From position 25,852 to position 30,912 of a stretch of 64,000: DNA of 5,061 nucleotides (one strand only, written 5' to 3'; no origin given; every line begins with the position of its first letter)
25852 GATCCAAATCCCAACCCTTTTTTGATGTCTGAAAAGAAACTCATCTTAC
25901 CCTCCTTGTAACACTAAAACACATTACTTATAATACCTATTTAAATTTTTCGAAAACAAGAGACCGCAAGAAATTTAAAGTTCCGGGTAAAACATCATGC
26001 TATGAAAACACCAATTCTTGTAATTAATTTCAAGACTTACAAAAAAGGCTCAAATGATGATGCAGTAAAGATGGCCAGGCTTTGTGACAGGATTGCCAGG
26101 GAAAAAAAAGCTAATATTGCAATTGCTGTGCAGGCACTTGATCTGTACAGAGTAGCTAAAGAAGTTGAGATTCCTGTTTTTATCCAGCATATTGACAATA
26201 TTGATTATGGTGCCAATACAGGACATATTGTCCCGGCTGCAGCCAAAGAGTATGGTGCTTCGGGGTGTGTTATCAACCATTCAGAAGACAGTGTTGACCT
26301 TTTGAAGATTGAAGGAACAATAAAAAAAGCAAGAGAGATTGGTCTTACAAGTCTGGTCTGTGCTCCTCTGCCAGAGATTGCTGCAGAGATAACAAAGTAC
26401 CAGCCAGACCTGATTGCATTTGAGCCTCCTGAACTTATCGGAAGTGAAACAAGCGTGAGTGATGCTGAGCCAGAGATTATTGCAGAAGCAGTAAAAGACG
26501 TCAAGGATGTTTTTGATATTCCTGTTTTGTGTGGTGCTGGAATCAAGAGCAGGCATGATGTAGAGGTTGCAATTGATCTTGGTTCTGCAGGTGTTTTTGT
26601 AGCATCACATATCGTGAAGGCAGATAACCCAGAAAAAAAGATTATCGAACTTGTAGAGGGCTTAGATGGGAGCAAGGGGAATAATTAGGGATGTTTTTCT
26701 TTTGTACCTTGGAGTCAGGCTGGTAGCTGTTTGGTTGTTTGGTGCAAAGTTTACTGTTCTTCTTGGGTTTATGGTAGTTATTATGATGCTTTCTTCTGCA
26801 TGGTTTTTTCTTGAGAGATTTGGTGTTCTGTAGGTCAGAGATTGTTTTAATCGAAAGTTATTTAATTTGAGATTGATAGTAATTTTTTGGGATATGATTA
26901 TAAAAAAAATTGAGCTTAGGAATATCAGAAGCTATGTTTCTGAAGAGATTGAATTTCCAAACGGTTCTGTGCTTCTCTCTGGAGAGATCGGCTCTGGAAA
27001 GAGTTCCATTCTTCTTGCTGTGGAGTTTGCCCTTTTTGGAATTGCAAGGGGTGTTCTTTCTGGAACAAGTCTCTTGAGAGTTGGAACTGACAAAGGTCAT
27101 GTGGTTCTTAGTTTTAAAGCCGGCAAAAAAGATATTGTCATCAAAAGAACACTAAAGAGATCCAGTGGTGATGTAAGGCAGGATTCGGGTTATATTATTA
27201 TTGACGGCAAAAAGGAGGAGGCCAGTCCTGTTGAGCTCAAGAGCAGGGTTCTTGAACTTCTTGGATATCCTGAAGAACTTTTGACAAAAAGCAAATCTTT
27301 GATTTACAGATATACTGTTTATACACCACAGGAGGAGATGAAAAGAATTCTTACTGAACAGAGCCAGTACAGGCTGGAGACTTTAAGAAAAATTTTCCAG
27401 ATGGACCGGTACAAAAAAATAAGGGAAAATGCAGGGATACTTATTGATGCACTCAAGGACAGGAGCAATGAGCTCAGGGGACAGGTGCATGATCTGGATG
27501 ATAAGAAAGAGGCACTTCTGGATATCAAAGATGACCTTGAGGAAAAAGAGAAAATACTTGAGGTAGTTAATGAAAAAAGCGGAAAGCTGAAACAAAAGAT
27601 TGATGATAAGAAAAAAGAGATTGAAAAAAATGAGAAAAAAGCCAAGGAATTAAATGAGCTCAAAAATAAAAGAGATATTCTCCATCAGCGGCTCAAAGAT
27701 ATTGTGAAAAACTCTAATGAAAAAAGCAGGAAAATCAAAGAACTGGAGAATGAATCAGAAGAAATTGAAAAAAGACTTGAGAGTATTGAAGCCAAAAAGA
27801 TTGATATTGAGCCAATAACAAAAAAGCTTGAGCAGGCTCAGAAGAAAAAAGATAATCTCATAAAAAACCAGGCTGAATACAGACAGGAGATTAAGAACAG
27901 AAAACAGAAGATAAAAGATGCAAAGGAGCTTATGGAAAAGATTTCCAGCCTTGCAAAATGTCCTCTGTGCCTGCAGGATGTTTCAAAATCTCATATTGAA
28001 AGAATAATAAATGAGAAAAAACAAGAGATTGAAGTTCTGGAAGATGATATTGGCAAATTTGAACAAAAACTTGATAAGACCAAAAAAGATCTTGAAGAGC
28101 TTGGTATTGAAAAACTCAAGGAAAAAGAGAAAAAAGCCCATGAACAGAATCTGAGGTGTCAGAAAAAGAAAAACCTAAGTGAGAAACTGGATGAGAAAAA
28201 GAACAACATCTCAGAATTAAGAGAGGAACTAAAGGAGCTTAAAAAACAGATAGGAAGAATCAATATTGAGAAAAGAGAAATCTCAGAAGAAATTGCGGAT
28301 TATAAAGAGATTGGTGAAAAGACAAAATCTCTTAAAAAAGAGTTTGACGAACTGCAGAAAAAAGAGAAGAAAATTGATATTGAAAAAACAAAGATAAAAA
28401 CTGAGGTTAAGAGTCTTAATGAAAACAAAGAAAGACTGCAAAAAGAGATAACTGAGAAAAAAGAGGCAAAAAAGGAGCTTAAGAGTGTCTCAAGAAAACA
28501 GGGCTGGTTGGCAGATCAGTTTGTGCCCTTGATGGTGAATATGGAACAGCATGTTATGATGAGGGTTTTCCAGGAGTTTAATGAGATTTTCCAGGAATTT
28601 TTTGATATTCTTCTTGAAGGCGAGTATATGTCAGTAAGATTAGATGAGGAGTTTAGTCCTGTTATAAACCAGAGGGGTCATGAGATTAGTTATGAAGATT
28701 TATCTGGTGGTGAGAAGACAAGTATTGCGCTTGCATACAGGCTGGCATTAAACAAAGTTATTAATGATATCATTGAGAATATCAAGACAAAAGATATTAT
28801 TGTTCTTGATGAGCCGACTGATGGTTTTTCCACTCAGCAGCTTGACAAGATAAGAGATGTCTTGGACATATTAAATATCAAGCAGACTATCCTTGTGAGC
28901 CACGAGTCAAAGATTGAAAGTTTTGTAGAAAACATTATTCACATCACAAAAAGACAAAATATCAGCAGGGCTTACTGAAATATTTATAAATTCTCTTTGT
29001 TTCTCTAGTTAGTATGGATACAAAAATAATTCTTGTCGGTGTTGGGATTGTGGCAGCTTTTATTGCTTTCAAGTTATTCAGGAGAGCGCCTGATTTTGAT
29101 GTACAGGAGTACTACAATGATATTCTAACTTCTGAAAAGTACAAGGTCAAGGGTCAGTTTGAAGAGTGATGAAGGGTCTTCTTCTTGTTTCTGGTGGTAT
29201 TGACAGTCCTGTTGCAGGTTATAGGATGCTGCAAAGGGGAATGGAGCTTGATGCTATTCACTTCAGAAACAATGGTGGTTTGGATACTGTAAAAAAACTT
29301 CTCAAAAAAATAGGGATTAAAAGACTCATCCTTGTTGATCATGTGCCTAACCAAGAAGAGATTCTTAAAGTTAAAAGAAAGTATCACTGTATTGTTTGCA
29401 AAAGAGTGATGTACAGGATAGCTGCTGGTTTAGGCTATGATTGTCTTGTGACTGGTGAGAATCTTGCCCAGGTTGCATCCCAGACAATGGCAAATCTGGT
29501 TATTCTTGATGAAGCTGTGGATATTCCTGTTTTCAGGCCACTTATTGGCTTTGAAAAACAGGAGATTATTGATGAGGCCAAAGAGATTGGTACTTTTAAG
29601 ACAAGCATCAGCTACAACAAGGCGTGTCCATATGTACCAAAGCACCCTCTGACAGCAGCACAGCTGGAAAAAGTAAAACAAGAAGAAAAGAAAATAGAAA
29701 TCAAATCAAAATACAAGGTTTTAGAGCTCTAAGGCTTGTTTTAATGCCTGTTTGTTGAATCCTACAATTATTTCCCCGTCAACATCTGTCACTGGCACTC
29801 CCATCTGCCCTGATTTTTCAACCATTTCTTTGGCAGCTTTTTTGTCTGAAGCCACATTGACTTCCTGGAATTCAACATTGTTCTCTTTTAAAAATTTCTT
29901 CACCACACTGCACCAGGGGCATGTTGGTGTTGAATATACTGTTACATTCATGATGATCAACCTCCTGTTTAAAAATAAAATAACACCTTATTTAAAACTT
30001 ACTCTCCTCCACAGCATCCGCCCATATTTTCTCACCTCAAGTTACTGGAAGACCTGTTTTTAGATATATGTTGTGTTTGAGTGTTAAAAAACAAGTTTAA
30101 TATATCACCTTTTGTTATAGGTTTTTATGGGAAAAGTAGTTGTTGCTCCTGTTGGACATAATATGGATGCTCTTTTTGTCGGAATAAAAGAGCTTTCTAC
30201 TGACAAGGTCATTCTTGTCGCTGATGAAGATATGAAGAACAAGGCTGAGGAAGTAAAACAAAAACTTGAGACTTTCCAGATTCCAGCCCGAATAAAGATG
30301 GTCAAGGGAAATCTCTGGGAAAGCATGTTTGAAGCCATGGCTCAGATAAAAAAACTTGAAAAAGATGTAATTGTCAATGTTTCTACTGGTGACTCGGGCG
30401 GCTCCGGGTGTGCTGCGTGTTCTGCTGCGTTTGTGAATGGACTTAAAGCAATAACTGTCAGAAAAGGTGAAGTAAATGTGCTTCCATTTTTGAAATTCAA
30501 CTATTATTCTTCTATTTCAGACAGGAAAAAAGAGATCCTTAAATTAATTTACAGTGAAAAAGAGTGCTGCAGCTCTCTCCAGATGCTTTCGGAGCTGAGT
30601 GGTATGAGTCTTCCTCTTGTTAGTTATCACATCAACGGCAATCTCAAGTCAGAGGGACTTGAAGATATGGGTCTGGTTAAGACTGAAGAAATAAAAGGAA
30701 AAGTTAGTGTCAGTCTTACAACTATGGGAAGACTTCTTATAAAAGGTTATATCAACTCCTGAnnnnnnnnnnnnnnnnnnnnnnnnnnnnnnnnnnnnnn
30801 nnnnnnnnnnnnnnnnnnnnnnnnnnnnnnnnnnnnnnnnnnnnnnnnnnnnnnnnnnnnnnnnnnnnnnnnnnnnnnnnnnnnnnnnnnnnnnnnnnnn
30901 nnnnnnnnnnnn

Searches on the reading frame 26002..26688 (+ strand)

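Call 46: search_protein_families(library=pfam, proteins=[window:26002-26688:+], max_evalue=0.001)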
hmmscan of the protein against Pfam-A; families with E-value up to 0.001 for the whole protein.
window:26002-26688:+ (228 aa): 6 families
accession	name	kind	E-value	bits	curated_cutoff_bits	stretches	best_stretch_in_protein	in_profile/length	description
PF00121.24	TIM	-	1.6e-34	119.9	20.1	1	4-211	1-238/245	Triosephosphate isomerase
PF00290.26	Trp_syntA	-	2.8e-06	26.9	27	1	150-207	176-232/259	Tryptophan synthase alpha chain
PF05690.20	ThiG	-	2.2e-05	24.4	23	1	162-211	165-214/247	Thiazole biosynthesis protein ThiG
PF03060.21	NMO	-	6.2e-05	23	28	1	158-208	179-229/331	Nitronate monooxygenase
PF04481.18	DUF561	-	0.0001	22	21.6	0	164-219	178-231/243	Protein of unknown function (DUF561)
PF00977.27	His_biosynth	-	0.00067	19.6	23.6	0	158-210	59-111/228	Histidine biosynthesis protein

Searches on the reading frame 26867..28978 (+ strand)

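Call 46: search_protein_families(library=pfam, proteins=[window:26867-28978:+], max_evalue=0.001)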
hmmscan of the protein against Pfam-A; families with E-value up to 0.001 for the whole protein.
window:26867-28978:+ (703 aa): 6 families
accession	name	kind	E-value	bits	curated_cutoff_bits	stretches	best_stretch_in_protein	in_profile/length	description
PF13166.12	AAA_13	-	1.7e-08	34.1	36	1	362-682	255-572/713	AAA domain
PF13476.12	AAA_23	-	4.4e-07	31.2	27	1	14-305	1-201/201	AAA domain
PF02463.25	SMC_N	-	9.6e-06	25.6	40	1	12-56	2-48/220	RecF/RecN/SMC N terminal domain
PF13175.12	AAA_15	-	1.9e-05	24.9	32.1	1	10-53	1-44/374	AAA ATPase domain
PF13555.12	AAA_29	-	5.2e-05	23.3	27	1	13-57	2-47/61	P-loop containing region of AAA domain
PF13558.12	SbcC_Walker_B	-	0.00052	20.7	27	0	602-666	23-88/90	SbcC/RAD50-like, Walker B motif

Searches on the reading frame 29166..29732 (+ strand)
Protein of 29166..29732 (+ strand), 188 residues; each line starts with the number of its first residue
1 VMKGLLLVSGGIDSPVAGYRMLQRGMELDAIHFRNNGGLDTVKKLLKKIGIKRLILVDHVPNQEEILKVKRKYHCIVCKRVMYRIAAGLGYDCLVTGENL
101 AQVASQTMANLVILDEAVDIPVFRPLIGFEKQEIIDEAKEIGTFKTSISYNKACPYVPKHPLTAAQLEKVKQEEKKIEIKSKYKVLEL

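Call 46: search_protein_families(library=pfam, proteins=[window:29166-29732:+], max_evalue=0.001)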
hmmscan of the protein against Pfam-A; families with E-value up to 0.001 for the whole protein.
window:29166-29732:+ (188 aa): 2 families
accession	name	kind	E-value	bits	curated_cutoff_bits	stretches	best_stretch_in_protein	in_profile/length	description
PF02568.20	ThiI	-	4.2e-56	190.1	20.5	1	3-178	5-196/197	Thiamine biosynthesis protein (ThiI)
PF06508.19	QueC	-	1.5e-06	28.3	22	0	5-56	3-58/210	Queuosine biosynthesis protein QueC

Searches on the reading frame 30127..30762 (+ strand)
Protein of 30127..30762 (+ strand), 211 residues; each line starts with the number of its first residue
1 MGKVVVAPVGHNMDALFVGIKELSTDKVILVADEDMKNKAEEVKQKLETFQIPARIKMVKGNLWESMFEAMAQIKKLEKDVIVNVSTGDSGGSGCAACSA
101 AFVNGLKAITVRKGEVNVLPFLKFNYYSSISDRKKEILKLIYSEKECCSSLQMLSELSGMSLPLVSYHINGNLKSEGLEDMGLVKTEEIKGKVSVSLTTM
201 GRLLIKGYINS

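Call 46: search_protein_families(library=pfam, proteins=[window:30127-30762:+], max_evalue=0.001)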
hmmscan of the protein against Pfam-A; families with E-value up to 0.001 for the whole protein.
window:30127-30762:+ (211 aa): 1 family
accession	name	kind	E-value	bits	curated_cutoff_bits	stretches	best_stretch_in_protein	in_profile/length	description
PF19810.5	HFX_2341_N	-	3.9e-08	34.2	30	1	4-102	2-106/120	HFX_2341-like, N-terminal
